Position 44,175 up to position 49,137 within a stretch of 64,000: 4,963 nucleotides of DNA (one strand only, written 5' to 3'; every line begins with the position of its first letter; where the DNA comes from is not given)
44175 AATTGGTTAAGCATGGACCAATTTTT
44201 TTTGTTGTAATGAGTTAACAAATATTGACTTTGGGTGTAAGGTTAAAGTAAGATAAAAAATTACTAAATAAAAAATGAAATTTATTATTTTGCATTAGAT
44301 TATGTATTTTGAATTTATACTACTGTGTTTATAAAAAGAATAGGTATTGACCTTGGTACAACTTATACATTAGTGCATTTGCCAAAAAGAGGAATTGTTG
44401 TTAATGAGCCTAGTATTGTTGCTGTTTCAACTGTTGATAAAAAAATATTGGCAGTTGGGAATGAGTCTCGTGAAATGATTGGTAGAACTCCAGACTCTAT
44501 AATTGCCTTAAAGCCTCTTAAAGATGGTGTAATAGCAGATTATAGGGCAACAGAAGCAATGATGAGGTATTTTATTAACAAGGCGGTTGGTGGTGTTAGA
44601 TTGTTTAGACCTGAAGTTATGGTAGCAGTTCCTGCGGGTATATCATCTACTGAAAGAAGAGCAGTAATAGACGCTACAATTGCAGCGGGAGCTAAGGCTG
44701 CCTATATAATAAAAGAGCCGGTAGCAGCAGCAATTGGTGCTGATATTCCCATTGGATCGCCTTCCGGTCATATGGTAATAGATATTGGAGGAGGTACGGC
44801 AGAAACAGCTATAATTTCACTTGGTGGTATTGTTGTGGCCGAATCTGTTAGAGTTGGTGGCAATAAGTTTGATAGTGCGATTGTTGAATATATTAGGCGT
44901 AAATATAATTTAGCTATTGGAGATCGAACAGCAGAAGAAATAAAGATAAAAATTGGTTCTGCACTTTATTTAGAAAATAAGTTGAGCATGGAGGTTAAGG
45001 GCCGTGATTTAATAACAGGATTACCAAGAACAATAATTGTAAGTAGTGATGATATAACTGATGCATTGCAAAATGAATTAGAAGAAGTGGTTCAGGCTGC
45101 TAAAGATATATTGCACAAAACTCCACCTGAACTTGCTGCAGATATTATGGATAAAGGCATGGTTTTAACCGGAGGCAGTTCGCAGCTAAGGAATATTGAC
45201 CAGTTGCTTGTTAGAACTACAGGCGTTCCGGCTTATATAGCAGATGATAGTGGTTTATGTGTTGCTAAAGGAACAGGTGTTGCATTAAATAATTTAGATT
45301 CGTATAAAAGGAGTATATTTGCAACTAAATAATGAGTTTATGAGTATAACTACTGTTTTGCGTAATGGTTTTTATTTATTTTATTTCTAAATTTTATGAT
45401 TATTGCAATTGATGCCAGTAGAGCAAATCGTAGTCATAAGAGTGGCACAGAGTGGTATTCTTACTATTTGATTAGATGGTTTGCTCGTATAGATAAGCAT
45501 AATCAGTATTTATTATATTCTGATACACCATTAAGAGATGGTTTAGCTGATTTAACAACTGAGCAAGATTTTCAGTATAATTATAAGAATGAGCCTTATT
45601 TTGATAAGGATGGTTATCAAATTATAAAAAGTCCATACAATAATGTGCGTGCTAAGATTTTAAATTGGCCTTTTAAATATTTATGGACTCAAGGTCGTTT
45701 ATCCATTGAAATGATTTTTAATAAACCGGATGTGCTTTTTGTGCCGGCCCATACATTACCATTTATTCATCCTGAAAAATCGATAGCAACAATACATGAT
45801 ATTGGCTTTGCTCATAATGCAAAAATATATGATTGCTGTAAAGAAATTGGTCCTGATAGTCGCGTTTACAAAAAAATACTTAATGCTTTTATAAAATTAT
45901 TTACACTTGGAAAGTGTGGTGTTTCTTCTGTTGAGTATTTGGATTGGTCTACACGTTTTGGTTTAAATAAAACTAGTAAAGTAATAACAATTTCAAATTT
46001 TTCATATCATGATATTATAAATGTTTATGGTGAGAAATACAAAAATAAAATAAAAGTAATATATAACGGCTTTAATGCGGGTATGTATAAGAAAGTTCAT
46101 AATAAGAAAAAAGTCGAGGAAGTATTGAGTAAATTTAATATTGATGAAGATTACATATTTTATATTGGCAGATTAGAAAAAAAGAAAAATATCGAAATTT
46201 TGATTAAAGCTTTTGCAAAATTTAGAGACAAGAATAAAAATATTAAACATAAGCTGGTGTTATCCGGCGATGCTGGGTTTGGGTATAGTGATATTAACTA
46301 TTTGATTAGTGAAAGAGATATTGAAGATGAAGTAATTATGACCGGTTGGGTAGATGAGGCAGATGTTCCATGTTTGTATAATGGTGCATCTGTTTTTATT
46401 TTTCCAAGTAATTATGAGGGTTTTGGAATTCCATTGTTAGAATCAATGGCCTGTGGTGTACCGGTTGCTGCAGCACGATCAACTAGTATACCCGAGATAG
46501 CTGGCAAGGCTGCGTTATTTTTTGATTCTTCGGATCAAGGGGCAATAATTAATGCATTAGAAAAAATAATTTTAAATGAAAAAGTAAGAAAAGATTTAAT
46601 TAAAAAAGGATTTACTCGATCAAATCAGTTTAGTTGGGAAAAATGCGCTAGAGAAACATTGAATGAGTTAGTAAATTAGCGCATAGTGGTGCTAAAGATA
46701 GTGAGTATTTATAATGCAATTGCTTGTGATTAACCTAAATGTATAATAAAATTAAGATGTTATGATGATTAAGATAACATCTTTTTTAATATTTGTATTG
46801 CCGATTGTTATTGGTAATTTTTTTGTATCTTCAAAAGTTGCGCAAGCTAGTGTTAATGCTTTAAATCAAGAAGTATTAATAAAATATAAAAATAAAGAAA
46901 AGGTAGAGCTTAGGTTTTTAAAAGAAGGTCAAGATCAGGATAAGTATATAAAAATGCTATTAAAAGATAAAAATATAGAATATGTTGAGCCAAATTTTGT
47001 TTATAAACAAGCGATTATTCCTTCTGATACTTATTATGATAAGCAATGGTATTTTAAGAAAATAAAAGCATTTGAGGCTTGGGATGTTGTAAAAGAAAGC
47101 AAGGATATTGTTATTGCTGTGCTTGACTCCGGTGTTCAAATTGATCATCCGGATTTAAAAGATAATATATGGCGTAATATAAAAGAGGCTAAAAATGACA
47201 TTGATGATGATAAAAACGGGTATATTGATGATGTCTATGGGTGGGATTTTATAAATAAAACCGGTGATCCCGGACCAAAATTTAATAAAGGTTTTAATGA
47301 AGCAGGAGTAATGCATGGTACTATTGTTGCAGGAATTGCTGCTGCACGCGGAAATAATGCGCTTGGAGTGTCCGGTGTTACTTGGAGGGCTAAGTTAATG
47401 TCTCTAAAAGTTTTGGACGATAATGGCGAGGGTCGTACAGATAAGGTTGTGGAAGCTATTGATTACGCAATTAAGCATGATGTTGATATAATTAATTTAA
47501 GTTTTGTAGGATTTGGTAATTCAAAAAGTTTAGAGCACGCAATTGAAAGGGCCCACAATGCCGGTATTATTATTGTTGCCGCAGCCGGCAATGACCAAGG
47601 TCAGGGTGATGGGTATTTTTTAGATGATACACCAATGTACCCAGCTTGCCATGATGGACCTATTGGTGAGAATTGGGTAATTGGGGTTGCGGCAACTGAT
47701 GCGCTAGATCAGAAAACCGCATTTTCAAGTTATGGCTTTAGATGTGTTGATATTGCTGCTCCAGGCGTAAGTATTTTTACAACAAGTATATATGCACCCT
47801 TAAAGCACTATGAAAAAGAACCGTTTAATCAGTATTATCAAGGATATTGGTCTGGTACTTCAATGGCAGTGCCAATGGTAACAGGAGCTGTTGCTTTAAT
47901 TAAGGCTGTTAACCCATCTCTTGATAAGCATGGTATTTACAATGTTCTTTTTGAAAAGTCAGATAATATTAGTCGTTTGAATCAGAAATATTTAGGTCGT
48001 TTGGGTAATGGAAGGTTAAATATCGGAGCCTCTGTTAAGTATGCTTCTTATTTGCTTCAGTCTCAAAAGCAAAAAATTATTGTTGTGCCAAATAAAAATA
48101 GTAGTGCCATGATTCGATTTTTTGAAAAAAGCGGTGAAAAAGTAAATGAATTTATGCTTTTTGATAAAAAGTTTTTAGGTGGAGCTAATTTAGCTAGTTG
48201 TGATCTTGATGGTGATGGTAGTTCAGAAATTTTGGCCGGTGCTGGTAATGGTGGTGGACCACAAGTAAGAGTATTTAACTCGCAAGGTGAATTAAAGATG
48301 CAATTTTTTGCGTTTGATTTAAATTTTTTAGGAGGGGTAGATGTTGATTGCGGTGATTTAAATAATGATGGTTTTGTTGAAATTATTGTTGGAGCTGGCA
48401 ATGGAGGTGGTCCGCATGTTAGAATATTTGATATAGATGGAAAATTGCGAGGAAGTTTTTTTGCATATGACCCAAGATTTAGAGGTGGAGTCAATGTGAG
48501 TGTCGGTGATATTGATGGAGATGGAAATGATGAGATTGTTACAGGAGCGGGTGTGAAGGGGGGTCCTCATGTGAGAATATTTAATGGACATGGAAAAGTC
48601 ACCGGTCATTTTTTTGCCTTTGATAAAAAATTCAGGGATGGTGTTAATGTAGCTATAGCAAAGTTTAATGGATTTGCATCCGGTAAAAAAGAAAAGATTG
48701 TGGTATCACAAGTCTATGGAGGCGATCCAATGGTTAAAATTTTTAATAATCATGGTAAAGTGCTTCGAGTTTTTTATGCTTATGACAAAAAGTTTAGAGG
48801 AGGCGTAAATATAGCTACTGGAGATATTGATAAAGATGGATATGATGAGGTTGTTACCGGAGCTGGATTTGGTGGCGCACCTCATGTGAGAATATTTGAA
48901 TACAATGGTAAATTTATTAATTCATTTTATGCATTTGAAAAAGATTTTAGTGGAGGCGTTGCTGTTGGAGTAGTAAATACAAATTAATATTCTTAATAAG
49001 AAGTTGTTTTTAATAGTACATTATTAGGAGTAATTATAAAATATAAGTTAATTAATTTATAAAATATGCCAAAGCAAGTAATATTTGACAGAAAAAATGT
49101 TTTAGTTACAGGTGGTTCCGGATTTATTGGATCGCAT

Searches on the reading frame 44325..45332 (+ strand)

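Call 74: search_protein_families(library=pfam, proteins=[window:44325-45332:+], max_evalue=0.0001)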
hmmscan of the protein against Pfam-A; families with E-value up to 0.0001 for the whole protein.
window:44325-45332:+ (335 aa): 4 families
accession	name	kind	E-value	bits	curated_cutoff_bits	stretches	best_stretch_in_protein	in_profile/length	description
PF06723.19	MreB_Mbl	-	1.5e-131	438.6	27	1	4-328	2-326/327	MreB/Mbl protein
PF00012.26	HSP70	-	1.4e-12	47.1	20.6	1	97-197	135-241/599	Hsp70 protein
PF14450.12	FtsA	-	3e-11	44.2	31.8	1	150-307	1-111/127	Cell division protein FtsA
PF00022.25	Actin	-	1.5e-05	24.2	27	0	29-193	31-190/410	Actin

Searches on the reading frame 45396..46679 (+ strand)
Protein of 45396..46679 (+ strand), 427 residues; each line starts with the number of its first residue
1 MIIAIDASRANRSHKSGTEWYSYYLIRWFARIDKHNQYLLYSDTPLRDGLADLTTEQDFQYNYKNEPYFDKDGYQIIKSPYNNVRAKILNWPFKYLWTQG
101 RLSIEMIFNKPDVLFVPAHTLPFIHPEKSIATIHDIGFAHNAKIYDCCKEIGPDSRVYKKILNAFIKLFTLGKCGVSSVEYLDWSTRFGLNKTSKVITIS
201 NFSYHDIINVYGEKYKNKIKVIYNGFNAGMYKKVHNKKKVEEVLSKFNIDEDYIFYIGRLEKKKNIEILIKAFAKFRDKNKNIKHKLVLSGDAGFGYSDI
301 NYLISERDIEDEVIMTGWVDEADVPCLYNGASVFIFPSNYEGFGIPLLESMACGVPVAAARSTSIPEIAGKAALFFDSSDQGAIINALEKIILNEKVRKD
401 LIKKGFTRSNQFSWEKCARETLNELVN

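Call 73: search_protein_families(library=pfam, proteins=[window:45396-46679:+], max_evalue=0.0001)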
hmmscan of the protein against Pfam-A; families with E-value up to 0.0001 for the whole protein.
window:45396-46679:+ (427 aa): 5 families
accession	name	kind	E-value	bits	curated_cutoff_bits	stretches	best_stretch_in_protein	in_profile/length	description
PF00534.26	Glycos_transf_1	-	5.5e-37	127.4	26.4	1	247-405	11-169/172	Glycosyl transferases group 1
PF13692.12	Glyco_trans_1_4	-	1.3e-28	100.5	27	1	253-392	3-140/142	Glycosyl transferases group 1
PF20706.3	GT4-conflict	-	5.8e-07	29.3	26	1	253-359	199-310/385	Family 4 Glycosyltransferase in conflict systems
PF13524.12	Glyco_trans_1_2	-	7.5e-07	29.6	25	1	300-422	27-143/144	Glycosyl transferase-like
PF13439.12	Glyco_transf_4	-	5.2e-05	23.8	28.5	0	125-227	95-167/170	Glycosyltransferase Family 4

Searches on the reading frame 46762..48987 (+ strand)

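Call 73: search_protein_families(library=pfam, proteins=[window:46762-48987:+], max_evalue=0.0001)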
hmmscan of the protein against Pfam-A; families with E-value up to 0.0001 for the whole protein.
window:46762-48987:+ (741 aa): 3 families
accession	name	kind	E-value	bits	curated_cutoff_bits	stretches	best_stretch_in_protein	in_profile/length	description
PF00082.27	Peptidase_S8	-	4.3e-51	174.4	21.8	1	114-402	2-275/288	Subtilase family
PF01839.29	FG-GAP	-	1.5e-15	57.1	22.1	1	681-705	2-26/37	FG-GAP repeat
PF13517.12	FG-GAP_3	-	6.8e-12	46.2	26.9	2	532-593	1-60/61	FG-GAP-like repeat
